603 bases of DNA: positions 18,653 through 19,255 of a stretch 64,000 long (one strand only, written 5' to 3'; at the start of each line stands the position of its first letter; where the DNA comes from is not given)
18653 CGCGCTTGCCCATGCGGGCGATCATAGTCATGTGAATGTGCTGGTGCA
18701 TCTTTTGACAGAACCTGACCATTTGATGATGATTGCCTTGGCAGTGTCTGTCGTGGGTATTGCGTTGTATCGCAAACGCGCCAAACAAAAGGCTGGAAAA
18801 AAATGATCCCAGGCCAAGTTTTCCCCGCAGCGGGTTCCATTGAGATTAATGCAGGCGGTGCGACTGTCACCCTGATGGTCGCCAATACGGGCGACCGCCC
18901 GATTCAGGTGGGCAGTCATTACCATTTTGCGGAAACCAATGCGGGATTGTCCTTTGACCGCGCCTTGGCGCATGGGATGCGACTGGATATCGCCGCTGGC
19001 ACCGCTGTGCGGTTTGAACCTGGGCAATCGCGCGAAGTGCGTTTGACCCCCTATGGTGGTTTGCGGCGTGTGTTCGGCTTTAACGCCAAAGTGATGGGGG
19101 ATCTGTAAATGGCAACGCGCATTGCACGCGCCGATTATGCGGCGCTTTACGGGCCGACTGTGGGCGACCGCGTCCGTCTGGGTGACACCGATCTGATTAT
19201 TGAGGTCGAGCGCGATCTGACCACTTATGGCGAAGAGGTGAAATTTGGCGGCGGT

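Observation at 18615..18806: A 63-aa 'mini-UreJ': single-pass His-rich peptide embedded in the urease operon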

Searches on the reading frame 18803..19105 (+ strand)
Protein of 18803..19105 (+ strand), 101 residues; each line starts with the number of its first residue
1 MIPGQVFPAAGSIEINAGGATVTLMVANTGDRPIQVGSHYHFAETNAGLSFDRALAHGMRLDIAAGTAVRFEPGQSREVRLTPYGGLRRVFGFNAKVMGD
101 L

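Call 5: search_protein_families(library=pfam, proteins=[window:18803-19105:+], max_evalue=10)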
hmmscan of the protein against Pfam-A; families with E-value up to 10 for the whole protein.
window:18803-19105:+ (101 aa): 3 families
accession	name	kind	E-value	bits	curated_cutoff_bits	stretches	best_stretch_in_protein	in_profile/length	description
PF00699.25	Urease_beta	-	8.5e-43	144.8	25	1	3-99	1-97/98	Urease beta subunit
PF17844.6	SCP_3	-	0.15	12.3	38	1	69-93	17-41/93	Bacterial SCP ortholog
PF06184.17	Potex_coat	-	0.19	11.7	25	1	26-94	43-111/153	Potexvirus coat protein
